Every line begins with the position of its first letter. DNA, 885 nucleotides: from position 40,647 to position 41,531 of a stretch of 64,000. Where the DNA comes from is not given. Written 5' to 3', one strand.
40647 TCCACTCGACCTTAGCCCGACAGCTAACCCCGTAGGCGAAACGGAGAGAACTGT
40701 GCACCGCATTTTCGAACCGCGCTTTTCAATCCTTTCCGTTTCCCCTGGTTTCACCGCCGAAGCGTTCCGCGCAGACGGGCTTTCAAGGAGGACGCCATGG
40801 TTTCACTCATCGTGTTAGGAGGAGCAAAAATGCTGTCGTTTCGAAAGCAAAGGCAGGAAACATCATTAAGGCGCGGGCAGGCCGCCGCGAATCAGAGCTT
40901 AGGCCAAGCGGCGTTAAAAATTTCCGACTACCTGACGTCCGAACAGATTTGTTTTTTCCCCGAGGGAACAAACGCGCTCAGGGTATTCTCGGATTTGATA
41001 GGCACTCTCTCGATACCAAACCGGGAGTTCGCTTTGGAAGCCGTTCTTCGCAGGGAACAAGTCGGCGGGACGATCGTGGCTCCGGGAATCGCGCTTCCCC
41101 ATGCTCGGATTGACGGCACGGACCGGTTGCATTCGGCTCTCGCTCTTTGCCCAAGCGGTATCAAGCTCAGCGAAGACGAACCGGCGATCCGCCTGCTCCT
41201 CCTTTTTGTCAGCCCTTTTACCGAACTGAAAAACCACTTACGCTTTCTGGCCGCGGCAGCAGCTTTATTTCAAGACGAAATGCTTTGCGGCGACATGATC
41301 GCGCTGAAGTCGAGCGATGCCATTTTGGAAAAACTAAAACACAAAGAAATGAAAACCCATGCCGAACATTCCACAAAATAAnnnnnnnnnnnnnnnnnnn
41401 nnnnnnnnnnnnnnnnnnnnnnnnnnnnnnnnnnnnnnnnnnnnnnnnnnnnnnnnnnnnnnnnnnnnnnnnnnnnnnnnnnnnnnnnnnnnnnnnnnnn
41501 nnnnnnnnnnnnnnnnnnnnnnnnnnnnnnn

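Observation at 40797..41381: EIIA(Ntr)/PtsN-like gene placed under c-di-AMP riboswitch control and translationally overlapped with kimA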

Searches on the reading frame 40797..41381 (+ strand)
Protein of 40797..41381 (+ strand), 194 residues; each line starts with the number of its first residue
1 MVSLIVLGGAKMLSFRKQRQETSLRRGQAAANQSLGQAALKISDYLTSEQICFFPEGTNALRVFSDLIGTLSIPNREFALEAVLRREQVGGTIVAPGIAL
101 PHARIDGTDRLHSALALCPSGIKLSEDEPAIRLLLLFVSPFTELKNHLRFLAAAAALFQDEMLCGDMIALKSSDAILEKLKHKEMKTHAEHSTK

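Call 4: search_protein_families(library=pfam, proteins=[window:40797-41381:+], max_evalue=0.01)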
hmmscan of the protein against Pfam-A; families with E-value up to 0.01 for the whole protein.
window:40797-41381:+ (194 aa): 1 family
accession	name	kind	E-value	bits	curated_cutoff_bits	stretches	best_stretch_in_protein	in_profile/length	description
PF00359.27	PTS_EIIA_2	-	5.4e-13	49.6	27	1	78-182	39-143/144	Phosphoenolpyruvate-dependent sugar phosphotransferase system, EIIA 2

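Call 5: search_protein_families(library=ncbifam, proteins=[window:40797-41381:+], max_evalue=0.01)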
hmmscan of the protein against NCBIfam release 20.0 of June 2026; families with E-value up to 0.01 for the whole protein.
window:40797-41381:+ (194 aa): 6 families
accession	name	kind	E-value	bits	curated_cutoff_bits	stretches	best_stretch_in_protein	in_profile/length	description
TIGR01419.1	nitro_reg_IIA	equivalog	5.8e-11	42.4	138.7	1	76-177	40-140/145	PTS IIA-like nitrogen regulatory protein PtsN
NF008145.0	PRK10896.1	equivalog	1.1e-09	38.3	221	1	59-182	30-155/161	PTS IIA-like nitrogen regulatory protein PtsN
TIGR00848.1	fruA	subfamily_domain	1.2e-07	31.7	103.5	1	47-161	3-123/129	fructose PTS transporter subunit IIA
NF011663.0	PRK15083.1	subfamily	3.6e-06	25.3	589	1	75-183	529-637/639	PTS mannitol transporter subunit IICBA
NF007293.0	PRK09765.1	equivalog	8.2e-06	24.6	763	1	73-190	39-159/639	PTS 2-O-a-mannosyl-D-glycerate transporter subunit IIABC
NF007358.0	PRK09854.1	equivalog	0.00081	19.5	192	1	93-172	58-136/147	PTS mannitol transporter subunit IIA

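Call 6: search_solved_structures(query=window:40797-41381:+, max_evalue=1, show_alignments=3)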
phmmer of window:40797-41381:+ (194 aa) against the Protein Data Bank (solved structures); distinct sequences matched with E-value up to 1: 8.
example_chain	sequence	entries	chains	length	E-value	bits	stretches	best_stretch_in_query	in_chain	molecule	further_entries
1a6j_A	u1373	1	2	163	1.9e-09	40.7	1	58-178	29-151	NITROGEN REGULATORY IIA PROTEIN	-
3oxp_A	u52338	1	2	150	5.2e-07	32.8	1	80-162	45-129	Phosphotransferase enzyme II, A component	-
1a3a_A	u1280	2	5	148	1.7e-05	27.8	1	80-181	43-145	MANNITOL-SPECIFIC EII | PTS SYSTEM, MANNITOL-SPECIFIC IIABC COMPONENT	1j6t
2a0j_A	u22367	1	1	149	0.00011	25.2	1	79-176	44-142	PTS system, nitrogen regulatory IIA protein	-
3urr_A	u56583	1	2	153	0.00012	25.1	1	77-161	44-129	PTS IIA-like nitrogen-regulatory protein PtsN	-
4gqx_A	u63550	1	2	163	0.00013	25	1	76-161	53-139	PTS IIA-like nitrogen-regulatory protein PtsN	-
2few_A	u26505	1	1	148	0.00023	24.2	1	80-181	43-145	PTS system mannitol-specific EIICBA component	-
2oq3_A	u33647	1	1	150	0.0042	20.1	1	92-172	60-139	Mannitol-specific cryptic phosphotransferase enzyme IIA component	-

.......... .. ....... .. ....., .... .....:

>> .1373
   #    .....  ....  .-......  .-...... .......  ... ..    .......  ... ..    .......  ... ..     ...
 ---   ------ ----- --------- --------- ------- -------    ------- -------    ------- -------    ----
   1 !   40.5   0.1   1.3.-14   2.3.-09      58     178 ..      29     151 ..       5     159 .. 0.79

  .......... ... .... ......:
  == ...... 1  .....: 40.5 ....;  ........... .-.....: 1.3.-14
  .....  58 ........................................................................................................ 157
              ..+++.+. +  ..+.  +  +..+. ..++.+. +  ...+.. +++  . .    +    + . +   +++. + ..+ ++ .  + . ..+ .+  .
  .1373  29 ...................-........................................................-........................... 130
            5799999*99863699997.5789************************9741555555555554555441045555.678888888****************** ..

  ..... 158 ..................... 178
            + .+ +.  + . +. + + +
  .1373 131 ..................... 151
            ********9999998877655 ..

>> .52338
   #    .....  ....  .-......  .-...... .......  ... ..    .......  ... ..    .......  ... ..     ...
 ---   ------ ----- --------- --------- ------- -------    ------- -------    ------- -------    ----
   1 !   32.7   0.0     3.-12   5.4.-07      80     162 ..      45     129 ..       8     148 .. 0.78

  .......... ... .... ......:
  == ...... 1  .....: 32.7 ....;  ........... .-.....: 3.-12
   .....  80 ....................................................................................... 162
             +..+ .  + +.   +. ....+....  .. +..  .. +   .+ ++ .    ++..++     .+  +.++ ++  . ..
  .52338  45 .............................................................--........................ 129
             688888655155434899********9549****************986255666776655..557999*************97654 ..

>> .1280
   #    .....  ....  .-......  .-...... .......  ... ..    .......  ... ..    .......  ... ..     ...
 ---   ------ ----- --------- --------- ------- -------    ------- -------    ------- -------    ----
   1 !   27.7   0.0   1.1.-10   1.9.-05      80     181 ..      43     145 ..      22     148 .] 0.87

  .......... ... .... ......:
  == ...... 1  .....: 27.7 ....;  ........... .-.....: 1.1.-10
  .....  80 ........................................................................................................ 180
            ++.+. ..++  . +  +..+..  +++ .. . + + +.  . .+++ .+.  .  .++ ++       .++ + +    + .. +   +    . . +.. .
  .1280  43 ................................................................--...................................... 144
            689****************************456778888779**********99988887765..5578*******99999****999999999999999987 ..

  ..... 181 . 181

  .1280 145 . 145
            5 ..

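Call 7: find_homologous_proteins(query=window:40797-41381:+, max_evalue=0.001)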
Query window:40797-41381:+ (194 aa): 14 proteins with E <= 0.001 among 3505 candidates.
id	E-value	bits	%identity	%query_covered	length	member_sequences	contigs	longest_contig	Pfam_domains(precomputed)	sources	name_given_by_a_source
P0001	4.7e-119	412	100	100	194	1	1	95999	PF00359.28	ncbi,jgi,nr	ncbi:MAG TPA: PTS sugar transporter subunit IIA [Verrucomicrobiae bacterium]|nr:PTS sugar transporte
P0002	1.3e-56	209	54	100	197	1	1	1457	PF00359.28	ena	-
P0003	6.3e-52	194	52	100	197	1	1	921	PF00359.28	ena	-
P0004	6.5e-34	135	39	99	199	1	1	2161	PF00359.28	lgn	-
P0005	4.8e-31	126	43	79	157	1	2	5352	PF00359.28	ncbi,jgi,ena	-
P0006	8.6e-31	125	43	79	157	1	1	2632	PF00359.28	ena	-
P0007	1.3e-29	121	37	95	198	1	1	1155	PF00359.28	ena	-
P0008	1.4e-27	115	40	75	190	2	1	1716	PF00359.28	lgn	-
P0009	4.1e-27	113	36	93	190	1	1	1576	PF00359.28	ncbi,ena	-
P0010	1.7e-25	108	39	77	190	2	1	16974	PF00359.28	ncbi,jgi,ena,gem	-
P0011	9.7e-7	47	35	53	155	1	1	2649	PF00359.28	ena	-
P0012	3.2e-6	45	31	62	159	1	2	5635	PF00359.28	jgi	jgi:PTS system nitrogen regulatory IIA component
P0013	3.3e-6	45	47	30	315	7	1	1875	PF00359.28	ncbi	ncbi:MAG TPA: PTS sugar transporter subunit IIA, partial [Thermoanaerobaculia bacterium]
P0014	5.1e-6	44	61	16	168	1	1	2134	PF00359.28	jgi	jgi:nitrogen PTS system EIIA component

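Call 9: find_encoding_contigs(protein=P0010, flank=8000, max_places=4)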
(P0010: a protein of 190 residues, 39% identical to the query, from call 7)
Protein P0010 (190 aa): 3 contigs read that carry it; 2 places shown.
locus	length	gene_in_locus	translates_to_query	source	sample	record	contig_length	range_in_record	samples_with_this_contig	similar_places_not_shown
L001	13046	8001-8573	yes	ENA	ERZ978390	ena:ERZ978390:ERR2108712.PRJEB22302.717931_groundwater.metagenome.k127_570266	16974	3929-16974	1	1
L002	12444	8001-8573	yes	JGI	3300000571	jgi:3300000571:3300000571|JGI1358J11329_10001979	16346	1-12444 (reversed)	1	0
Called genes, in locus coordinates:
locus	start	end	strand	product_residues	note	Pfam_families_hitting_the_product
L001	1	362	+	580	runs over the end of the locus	PF03814:KdpA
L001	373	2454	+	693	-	PF00122:E1-E2_ATPase, PF00702:Hydrolase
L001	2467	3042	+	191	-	PF02669:KdpC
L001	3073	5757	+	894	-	PF02702:KdpD, PF00582:Usp (faint), PF13493:DUF4118, PF13492:GAF_3 (weak), PF00512:HisKA, PF02518:HATPase_c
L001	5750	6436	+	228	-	PF00072:Response_reg, PF00486:Trans_reg_C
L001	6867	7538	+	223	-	PF00072:Response_reg, PF00486:Trans_reg_C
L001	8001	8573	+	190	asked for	PF00359:PTS_EIIA_2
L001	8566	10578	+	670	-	PF13520:AA_permease_2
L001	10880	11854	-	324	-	PF01381:HTH_3, PF12844:HTH_19 (weak), PF13560:HTH_31, PF00717:Peptidase_S24 (weak)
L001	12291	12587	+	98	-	-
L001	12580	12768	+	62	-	-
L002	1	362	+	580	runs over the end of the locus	PF03814:KdpA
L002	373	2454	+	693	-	PF00122:E1-E2_ATPase, PF00702:Hydrolase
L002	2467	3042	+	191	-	PF02669:KdpC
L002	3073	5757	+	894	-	PF02702:KdpD, PF00582:Usp (faint), PF13493:DUF4118, PF13492:GAF_3 (weak), PF00512:HisKA, PF02518:HATPase_c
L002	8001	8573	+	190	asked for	PF00359:PTS_EIIA_2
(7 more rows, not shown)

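Call 10: find_encoding_contigs(protein=P0005, flank=6000, max_places=4)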
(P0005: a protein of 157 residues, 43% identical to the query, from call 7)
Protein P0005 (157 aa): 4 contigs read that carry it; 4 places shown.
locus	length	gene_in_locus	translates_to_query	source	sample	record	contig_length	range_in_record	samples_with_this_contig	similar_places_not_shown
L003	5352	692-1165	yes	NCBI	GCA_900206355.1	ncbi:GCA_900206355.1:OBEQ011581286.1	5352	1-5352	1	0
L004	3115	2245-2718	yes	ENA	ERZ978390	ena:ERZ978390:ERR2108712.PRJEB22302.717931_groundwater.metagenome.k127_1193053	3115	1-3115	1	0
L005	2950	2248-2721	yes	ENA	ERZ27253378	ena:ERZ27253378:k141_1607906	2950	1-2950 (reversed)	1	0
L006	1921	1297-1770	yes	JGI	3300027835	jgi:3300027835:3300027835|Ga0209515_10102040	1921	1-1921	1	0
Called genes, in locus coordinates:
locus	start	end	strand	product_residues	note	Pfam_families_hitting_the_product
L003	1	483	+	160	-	?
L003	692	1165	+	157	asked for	PF00359:PTS_EIIA_2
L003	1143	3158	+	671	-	PF13520:AA_permease_2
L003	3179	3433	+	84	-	-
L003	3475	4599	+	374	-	PF01988:VIT1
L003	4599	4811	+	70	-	PF13275:S4_2, PF01479:S4 (weak)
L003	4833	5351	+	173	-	?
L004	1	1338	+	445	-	?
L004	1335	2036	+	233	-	PF00072:Response_reg, PF00486:Trans_reg_C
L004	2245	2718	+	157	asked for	PF00359:PTS_EIIA_2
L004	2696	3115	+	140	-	?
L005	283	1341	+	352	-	PF13493:DUF4118, PF00512:HisKA, PF02518:HATPase_c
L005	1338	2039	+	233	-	PF00072:Response_reg, PF00486:Trans_reg_C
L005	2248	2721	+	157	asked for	PF00359:PTS_EIIA_2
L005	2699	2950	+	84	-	?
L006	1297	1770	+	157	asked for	PF00359:PTS_EIIA_2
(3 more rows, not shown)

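Call 11: find_encoding_contigs(protein=P0001, flank=10000, max_places=3)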
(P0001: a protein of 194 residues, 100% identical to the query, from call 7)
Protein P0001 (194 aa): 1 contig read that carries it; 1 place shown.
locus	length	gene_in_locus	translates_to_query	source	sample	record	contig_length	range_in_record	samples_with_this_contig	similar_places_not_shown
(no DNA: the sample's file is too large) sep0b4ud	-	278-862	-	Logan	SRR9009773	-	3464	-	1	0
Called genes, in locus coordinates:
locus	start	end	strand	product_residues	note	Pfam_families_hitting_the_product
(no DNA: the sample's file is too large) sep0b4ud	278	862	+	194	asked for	PF00359:PTS_EIIA_2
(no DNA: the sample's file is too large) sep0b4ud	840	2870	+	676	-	PF13520:AA_permease_2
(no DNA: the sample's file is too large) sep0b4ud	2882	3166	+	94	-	-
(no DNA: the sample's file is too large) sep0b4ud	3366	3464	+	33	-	?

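Call 19: find_encoding_contigs(protein=P0002, flank=3000, max_places=2)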
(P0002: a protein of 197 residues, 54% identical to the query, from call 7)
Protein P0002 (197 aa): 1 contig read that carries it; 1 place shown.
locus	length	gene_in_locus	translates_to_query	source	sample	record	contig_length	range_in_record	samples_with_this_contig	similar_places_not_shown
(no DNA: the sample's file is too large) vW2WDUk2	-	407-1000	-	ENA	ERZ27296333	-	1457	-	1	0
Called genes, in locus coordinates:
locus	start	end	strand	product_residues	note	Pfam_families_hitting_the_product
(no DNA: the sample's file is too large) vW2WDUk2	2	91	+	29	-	?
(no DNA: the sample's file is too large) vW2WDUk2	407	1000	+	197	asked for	PF00359:PTS_EIIA_2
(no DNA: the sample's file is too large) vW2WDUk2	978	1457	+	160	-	?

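Call 20: find_encoding_contigs(protein=P0004, flank=3000, max_places=2)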
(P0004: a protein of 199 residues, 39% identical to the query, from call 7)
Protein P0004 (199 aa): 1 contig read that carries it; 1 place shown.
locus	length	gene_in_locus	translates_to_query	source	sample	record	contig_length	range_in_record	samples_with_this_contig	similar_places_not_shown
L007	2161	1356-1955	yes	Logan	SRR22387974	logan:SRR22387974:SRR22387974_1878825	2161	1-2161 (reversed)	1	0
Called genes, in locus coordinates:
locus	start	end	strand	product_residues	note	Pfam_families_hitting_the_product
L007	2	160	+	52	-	?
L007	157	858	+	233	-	PF00072:Response_reg, PF00486:Trans_reg_C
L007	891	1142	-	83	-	-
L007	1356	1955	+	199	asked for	PF00359:PTS_EIIA_2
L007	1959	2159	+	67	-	?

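Call 21: find_encoding_contigs(protein=P0007, flank=3000, max_places=2)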
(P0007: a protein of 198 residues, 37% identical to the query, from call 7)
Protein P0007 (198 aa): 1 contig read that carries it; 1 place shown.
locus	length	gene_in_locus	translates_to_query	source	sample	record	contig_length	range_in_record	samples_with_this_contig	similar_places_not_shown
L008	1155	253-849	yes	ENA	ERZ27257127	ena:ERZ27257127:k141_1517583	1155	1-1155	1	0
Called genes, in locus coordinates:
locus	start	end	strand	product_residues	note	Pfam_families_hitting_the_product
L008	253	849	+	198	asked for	PF00359:PTS_EIIA_2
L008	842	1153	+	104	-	?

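Call 22: find_encoding_contigs(protein=P0009, flank=3000, max_places=2)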
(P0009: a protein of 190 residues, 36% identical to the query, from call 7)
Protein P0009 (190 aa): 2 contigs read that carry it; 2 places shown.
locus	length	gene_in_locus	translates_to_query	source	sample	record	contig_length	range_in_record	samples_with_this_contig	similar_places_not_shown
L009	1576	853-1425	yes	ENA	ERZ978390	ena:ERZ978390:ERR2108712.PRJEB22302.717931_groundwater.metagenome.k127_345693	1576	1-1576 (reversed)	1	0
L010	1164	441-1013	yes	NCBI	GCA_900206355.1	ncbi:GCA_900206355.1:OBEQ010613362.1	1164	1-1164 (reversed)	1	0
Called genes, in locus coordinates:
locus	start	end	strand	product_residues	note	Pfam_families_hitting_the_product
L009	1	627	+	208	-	?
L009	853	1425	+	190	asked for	PF00359:PTS_EIIA_2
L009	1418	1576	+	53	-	?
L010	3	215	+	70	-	?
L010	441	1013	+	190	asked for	PF00359:PTS_EIIA_2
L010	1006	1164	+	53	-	?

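Call 35: find_related_loci(query=A3, collection=genome_contigs, flank=10000)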
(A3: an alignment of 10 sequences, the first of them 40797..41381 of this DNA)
Query A3 (194 aa) in genome_contigs; peptide patterns used: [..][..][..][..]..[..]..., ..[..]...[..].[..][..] (x = any residue, [..] = any of these).
173 stretches matched a pattern; 39 encode a relative of the query (tblastn E <= 1e-3); 39 distinct loci.
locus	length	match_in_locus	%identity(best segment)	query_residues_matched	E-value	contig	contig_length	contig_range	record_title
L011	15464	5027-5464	40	40-184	3e-35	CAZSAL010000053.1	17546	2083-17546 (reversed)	MAG TPA_asm: uncultured Elusimicrobia sp. isolate binchicken_co3_511 genome assembly, contig: NODE_10398_length_17546_co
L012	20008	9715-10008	35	81-178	3e-13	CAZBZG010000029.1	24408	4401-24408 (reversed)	MAG TPA_asm: uncultured Planctomycetaceae bacterium isolate SRP141376_co4_199 genome assembly, contig: NODE_3691_length_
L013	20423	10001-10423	31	40-176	2e-11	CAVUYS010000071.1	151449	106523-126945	MAG: uncultured Spirochaetota bacterium isolate MFD05674.bin.2.117 genome assembly, contig: contig_47071, whole genome s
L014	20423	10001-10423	30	40-176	6e-11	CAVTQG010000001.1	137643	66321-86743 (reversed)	MAG: uncultured Spirochaetota bacterium isolate MFD00709.bin.3.160 genome assembly, contig: contig_103292, whole genome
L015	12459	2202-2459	34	75-158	3e-10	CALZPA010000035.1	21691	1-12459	MAG: uncultured Lentisphaeria bacterium isolate SRR5976184_bin.38_metaWRAP_v1.3_MAG genome assembly, contig: ERZ8810619.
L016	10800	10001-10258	34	75-158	3e-10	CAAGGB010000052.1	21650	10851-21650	MAG TPA_asm: Victivallales bacterium, isolate HGM23489, WGS project CAAGGB010000000 data, contig: SRS476193_67_k119_6386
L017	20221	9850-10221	29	40-155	5e-10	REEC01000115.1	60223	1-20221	MAG: Spirochaetaceae bacterium isolate PLM2.Bin13 NODE_351_length_60223_cov_10.4608, whole genome shotgun sequence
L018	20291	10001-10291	31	79-177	5e-10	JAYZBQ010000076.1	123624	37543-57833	MAG: Myxococcota bacterium isolate XB_MAG121 DB_MAG121_0076, whole genome shotgun sequence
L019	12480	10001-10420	28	42-177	3e-8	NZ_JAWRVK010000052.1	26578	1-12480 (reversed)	Halalkalibacter flavus strain HR 1-10 NODE_52_length_26578_cov_115.991397, whole genome shotgun sequence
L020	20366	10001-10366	30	43-159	2e-8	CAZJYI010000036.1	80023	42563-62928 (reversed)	MAG TPA_asm: uncultured Victivallales bacterium isolate binchicken_co97_160 genome assembly, contig: NODE_1038_length_80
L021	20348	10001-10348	28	80-194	5e-8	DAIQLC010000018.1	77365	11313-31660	MAG TPA_asm: Candidatus Hydrogenedentota bacterium isolate CTOTU19843 NODE_281_length_77365_cov_12.392718, whole genome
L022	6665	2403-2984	25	5-194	2e-7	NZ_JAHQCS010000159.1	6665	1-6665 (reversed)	Evansella tamaricis strain CGMCC 1.15917 1556, whole genome shotgun sequence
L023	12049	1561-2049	27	36-194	3e-7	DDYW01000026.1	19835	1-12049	MAG TPA_asm: Candidatus Hydrogenedentes bacterium UBA2224 UBA2224_contig_116869, whole genome shotgun sequence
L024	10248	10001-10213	37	40-107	9e-7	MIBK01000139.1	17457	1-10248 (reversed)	MAG: Spirochaetes bacterium RBG_16_67_19 RBG_16_scaffold_3832, whole genome shotgun sequence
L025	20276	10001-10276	33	87-177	9e-7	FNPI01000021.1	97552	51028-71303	Bacillus caseinilyticus strain SP genome assembly, contig: Ga0116971_121, whole genome shotgun sequence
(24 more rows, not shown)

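Call 36: find_related_loci(query=A3, collection=metagenome_contigs, flank=6000)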
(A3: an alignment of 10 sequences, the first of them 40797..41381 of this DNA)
Query A3 (194 aa) in metagenome_contigs; peptide patterns used: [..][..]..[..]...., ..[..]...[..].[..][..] (x = any residue, [..] = any of these).
396 stretches matched a pattern; 99 encode a relative of the query (tblastn E <= 1e-3); the best 80 are kept; 80 distinct loci.
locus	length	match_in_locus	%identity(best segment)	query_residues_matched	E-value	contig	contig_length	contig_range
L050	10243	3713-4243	39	9-184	4e-39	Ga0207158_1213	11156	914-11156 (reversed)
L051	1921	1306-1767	43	41-194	5e-38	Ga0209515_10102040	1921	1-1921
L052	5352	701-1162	43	41-194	9e-38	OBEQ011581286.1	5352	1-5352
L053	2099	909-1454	37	9-187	4e-36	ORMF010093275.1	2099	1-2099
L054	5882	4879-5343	39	30-184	2e-35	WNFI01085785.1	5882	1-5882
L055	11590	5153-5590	40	40-184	2e-35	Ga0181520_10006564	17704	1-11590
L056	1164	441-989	36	12-192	3e-34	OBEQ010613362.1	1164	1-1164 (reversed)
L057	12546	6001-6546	35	9-187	6e-33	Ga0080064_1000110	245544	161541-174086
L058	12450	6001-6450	39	42-191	2e-31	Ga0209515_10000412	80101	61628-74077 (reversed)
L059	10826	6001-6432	31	51-186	6e-15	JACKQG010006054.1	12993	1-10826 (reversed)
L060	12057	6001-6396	27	33-160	7e-14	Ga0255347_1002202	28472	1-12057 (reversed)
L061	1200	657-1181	30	6-176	8e-14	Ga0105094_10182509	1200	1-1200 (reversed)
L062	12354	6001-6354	35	40-153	2e-13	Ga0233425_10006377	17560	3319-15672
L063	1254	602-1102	29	14-176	2e-13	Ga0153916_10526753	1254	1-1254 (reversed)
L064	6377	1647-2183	28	9-180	1e-12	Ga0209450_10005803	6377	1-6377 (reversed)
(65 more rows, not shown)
